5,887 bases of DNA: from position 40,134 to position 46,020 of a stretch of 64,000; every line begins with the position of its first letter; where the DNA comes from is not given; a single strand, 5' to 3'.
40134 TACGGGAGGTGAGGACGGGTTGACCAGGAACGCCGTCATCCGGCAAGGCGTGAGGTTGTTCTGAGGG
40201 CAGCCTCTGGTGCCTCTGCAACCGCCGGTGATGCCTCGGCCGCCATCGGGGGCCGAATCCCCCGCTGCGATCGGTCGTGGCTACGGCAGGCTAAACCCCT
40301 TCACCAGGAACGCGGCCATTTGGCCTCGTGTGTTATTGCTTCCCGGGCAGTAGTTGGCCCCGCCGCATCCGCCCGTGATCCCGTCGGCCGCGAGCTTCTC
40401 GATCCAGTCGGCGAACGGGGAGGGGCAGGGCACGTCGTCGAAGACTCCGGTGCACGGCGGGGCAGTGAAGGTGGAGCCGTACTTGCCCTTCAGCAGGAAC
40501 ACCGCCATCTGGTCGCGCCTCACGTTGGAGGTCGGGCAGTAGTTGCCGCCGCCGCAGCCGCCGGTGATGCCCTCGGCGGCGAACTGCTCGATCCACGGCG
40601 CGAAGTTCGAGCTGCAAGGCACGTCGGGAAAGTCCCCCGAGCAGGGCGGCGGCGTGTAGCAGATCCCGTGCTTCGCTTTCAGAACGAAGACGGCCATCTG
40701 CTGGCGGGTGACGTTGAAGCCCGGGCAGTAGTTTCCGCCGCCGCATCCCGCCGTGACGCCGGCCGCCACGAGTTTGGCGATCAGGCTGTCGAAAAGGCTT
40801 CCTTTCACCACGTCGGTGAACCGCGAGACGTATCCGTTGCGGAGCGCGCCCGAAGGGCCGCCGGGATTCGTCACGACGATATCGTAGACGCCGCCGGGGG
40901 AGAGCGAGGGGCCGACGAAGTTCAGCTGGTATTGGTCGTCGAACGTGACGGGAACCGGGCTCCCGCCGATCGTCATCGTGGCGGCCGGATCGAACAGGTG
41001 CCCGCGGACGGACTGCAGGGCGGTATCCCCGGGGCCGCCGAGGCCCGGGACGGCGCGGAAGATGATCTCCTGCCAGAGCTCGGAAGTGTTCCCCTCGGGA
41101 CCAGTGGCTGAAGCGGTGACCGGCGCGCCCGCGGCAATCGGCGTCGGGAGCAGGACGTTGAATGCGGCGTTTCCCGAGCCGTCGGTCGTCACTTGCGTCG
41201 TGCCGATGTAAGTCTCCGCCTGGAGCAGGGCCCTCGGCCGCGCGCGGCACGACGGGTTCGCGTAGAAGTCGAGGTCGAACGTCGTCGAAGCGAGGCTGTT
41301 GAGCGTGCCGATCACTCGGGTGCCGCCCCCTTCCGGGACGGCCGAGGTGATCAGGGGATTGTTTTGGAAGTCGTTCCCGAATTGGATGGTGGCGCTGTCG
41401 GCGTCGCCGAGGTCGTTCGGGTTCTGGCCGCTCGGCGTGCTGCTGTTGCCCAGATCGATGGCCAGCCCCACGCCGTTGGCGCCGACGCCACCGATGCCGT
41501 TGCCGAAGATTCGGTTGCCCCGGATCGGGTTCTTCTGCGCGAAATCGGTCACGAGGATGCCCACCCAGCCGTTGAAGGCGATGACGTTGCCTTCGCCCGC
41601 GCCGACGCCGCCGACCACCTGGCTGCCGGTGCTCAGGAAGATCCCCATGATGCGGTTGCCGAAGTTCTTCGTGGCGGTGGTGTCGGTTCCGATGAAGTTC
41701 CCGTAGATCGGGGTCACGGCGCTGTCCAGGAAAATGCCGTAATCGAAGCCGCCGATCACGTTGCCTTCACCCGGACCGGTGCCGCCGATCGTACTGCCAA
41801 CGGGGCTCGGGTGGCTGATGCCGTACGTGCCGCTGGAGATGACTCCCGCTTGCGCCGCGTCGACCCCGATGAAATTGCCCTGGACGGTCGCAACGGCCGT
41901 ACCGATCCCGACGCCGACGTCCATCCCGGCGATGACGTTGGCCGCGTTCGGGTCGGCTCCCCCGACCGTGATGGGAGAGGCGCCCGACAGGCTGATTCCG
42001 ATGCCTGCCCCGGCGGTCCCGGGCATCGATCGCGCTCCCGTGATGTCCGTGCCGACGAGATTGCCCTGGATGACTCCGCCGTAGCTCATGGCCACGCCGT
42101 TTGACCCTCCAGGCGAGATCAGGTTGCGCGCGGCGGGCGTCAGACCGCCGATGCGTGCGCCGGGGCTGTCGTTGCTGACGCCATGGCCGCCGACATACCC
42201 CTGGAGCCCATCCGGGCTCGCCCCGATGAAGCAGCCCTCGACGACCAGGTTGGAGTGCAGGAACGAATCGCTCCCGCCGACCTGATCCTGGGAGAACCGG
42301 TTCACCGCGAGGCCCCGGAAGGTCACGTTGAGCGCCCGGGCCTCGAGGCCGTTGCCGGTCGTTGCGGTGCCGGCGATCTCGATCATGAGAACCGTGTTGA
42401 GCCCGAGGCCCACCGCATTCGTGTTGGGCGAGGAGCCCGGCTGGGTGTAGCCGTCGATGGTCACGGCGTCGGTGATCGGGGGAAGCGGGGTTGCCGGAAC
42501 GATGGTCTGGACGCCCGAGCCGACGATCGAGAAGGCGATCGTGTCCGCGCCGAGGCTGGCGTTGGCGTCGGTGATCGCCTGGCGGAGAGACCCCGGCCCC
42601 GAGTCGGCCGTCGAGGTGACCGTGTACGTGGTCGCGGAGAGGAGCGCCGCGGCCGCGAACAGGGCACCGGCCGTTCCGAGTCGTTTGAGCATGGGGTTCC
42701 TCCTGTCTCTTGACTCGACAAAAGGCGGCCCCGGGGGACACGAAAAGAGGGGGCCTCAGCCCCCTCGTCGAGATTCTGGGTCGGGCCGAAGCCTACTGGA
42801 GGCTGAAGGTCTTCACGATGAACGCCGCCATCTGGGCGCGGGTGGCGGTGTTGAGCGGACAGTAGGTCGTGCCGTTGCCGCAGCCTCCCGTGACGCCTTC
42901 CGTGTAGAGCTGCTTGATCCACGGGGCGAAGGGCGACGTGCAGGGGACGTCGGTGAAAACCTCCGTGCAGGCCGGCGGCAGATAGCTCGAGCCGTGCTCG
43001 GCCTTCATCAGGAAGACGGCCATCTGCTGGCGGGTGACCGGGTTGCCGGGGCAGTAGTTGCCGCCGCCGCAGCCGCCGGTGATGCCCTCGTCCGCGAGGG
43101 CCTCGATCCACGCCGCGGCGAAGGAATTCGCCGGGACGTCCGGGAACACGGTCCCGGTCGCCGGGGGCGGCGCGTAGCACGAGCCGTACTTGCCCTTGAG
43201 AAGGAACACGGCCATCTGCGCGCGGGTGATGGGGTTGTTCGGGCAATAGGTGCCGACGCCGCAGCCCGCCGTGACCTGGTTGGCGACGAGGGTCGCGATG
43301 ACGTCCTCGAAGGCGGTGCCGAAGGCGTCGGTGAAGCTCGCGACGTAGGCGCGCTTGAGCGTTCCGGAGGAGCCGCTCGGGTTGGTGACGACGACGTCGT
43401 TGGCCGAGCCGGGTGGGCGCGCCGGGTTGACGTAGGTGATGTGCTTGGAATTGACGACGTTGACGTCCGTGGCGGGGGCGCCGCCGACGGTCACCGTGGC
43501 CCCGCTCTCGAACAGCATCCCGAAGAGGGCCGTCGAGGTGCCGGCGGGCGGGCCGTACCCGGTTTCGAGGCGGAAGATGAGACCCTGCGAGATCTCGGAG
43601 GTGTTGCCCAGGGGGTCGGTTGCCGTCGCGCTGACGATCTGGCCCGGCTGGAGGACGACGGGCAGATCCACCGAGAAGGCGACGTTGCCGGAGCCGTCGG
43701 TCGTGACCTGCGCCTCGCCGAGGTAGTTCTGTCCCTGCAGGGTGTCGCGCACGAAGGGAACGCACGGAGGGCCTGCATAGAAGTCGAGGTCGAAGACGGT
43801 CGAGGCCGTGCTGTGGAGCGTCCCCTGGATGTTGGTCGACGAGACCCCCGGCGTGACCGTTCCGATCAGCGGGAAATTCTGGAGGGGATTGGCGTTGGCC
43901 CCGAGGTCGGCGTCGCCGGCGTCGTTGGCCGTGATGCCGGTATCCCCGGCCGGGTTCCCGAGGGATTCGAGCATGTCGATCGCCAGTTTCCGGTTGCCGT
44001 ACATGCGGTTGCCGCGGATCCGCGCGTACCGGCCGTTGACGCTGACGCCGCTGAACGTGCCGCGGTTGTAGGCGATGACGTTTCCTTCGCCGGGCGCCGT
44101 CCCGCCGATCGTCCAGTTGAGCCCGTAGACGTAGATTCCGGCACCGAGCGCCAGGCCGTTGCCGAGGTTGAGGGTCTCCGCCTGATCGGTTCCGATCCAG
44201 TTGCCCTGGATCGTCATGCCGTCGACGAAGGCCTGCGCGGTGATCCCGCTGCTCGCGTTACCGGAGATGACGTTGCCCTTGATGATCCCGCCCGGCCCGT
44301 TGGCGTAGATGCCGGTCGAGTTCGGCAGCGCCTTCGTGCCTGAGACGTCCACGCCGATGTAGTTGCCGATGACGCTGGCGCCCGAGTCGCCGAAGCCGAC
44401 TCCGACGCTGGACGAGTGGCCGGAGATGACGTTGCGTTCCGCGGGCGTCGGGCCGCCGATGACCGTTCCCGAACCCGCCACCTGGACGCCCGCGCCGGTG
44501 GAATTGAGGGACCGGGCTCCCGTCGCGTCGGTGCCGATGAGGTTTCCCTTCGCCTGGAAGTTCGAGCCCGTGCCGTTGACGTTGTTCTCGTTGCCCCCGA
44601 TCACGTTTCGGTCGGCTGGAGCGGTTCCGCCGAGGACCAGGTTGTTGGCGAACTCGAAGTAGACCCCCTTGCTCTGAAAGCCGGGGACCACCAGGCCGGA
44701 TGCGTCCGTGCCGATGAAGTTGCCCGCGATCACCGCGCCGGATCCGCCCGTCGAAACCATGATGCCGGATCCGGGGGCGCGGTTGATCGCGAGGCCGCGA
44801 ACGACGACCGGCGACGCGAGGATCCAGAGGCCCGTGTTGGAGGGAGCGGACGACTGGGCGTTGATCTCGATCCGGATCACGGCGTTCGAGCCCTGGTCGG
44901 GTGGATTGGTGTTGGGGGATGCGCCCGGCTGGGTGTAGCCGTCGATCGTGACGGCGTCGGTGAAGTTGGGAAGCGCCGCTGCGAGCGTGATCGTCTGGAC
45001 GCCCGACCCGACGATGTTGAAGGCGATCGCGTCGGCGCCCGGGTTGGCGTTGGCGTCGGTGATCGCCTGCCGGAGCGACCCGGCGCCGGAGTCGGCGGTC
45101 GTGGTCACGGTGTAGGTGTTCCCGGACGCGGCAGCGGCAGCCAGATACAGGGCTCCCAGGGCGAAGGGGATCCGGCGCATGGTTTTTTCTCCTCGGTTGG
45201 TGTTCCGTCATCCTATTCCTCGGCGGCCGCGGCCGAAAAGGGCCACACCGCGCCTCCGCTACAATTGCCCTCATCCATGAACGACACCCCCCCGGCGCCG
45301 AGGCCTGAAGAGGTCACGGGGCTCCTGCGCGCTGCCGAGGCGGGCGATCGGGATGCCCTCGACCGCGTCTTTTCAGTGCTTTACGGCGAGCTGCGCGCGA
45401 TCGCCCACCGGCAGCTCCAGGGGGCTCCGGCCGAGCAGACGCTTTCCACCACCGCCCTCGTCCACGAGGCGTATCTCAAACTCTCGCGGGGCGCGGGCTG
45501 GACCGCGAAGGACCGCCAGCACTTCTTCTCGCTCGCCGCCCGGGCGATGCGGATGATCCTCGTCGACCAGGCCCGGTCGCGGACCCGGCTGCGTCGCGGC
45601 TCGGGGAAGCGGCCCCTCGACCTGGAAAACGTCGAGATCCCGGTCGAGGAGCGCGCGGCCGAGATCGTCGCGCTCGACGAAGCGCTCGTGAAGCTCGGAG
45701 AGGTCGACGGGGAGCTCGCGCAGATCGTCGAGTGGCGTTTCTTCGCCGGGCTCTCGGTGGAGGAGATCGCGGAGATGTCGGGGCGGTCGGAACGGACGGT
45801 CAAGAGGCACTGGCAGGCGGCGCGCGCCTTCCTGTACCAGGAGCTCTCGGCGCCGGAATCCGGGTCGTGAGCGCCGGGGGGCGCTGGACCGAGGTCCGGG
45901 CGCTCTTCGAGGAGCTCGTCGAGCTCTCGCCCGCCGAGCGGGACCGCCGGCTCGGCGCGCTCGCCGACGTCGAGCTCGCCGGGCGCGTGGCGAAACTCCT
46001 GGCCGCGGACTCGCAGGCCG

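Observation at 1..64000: A 23-member, co-directional array of modular SLH-tailed beta-helix surface-protein paralogs fills the window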

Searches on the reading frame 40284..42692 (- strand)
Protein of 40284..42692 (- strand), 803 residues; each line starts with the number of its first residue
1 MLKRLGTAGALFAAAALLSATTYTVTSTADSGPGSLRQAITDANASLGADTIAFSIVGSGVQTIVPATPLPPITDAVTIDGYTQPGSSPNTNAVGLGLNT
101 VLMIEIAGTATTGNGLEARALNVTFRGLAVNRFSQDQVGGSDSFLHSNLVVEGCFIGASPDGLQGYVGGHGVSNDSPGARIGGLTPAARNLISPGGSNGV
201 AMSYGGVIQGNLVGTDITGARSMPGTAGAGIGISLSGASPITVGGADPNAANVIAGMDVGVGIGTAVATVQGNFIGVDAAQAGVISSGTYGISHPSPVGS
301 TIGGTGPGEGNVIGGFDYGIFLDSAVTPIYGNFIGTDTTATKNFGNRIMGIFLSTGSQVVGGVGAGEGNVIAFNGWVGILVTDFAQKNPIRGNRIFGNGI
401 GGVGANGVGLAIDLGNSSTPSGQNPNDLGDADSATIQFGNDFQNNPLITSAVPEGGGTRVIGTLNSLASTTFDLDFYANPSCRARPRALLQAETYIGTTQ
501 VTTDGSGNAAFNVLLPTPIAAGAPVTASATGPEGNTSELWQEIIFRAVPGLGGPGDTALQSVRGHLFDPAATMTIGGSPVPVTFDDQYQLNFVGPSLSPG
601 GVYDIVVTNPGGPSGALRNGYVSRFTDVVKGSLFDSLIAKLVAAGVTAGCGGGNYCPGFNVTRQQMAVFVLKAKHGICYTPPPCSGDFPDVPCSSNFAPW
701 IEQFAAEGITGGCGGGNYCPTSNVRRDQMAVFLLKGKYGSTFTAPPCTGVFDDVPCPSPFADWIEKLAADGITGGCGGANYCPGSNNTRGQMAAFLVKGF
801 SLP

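Call 6: search_protein_families(library=pfam, proteins=[window:40284-42692:-], max_evalue=0.01)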
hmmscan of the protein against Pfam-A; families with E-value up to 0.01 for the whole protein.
window:40284-42692:- (803 aa): 2 families
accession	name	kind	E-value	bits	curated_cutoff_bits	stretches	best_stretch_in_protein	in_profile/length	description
PF00395.25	SLH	-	6.2e-08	32.9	20.8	0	625-667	2-44/44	S-layer homology domain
PF01833.30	TIG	-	0.0048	17.3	20.9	0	562-612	21-75/84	IPT/TIG domain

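Call 7: search_protein_families(library=ncbifam, proteins=[window:40284-42692:-], max_evalue=0.01)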
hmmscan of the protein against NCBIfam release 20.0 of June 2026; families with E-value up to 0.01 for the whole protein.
window:40284-42692:- (803 aa): 2 families
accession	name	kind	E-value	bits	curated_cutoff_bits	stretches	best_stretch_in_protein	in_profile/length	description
NF033190.2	inl_like_NEAT_1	exception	2.6e-08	32.6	1275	1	624-734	642-749/754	NEAT domain-containing leucine-rich repeat protein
NF058597.1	CoaZ_rpt_PGGG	domain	0.0006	19.8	30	1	561-615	23-82/88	choice-of-anchor Z repeating domain-containing protein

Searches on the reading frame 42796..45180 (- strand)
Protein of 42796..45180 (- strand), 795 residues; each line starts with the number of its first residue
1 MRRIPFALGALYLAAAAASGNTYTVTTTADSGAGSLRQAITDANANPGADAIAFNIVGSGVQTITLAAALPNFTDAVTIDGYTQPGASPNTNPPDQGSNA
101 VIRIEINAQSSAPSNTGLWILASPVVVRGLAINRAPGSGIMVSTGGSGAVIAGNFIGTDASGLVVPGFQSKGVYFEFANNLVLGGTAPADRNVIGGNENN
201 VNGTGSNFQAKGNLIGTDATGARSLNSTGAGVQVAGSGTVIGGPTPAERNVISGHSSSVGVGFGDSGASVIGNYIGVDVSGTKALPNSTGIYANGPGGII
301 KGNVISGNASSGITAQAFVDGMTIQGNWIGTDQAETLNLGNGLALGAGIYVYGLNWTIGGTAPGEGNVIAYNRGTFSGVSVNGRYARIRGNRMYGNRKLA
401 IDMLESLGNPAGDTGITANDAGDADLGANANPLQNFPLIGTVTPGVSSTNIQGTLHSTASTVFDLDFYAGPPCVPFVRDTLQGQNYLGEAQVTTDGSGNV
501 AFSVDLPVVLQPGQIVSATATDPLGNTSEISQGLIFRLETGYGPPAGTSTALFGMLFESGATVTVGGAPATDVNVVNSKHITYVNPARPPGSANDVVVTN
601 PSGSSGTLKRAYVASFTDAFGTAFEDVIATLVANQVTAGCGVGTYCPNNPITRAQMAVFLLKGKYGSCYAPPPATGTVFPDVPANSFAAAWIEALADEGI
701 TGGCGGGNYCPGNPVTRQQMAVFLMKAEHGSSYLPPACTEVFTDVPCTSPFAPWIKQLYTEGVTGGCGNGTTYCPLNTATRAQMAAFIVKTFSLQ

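Call 6: search_protein_families(library=pfam, proteins=[window:42796-45180:-], max_evalue=0.01)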
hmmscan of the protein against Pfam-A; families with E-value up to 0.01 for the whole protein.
window:42796-45180:- (795 aa): 2 families
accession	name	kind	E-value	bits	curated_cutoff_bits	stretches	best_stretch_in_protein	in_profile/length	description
PF00395.25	SLH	-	2.8e-18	66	20.8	2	679-721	2-44/44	S-layer homology domain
PF13229.12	Beta_helix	-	0.0045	17.1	25.9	0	228-391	22-156/158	Right handed beta helix region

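Call 7: search_protein_families(library=ncbifam, proteins=[window:42796-45180:-], max_evalue=0.01)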
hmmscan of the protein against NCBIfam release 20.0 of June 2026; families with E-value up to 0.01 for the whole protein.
window:42796-45180:- (795 aa): 1 family
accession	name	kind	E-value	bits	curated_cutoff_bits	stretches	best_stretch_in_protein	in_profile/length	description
NF033190.2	inl_like_NEAT_1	exception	2.1e-12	46.2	1275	1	615-727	642-751/754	NEAT domain-containing leucine-rich repeat protein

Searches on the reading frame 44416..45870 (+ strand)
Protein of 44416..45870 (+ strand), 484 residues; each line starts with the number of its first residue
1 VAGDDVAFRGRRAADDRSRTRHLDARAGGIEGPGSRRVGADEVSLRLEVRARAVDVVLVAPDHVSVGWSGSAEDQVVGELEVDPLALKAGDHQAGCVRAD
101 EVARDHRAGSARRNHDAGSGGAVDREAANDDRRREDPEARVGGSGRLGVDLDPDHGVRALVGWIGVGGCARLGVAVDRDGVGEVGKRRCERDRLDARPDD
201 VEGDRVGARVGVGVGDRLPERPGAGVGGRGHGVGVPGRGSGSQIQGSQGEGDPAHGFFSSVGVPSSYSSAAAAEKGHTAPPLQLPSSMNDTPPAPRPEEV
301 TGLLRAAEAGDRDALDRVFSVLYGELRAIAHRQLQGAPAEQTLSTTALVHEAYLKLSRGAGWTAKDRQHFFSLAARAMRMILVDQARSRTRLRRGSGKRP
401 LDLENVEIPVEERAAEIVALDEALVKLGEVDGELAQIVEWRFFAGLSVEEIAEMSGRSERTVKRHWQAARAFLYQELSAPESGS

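Call 11: search_protein_families(library=pfam, proteins=[window:44416-45870:+], max_evalue=0.01)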
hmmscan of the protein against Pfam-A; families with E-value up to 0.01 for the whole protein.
window:44416-45870:+ (484 aa): 6 families
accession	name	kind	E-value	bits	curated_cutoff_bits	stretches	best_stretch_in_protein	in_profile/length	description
PF07638.17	Sigma70_ECF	-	2.7e-46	158.2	21.1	1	298-478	2-184/185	ECF sigma factor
PF08281.18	Sigma70_r4_2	-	9e-08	32.1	25.7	1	434-473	15-54/54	Sigma-70, region 4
PF04545.22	Sigma70_r4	-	9.3e-06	25.5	24.1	1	433-466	8-41/50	Sigma-70, region 4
PF19889.5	DUF6362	-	0.00063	20.5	31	1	411-469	37-94/98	Domain of unknown function (DUF6362)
PF13384.12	HTH_23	-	0.00078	19.6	24.6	1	444-464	15-36/50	Homeodomain-like domain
PF06530.18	Phage_antitermQ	-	0.0039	17.6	26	1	419-478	52-111/118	Phage antitermination protein Q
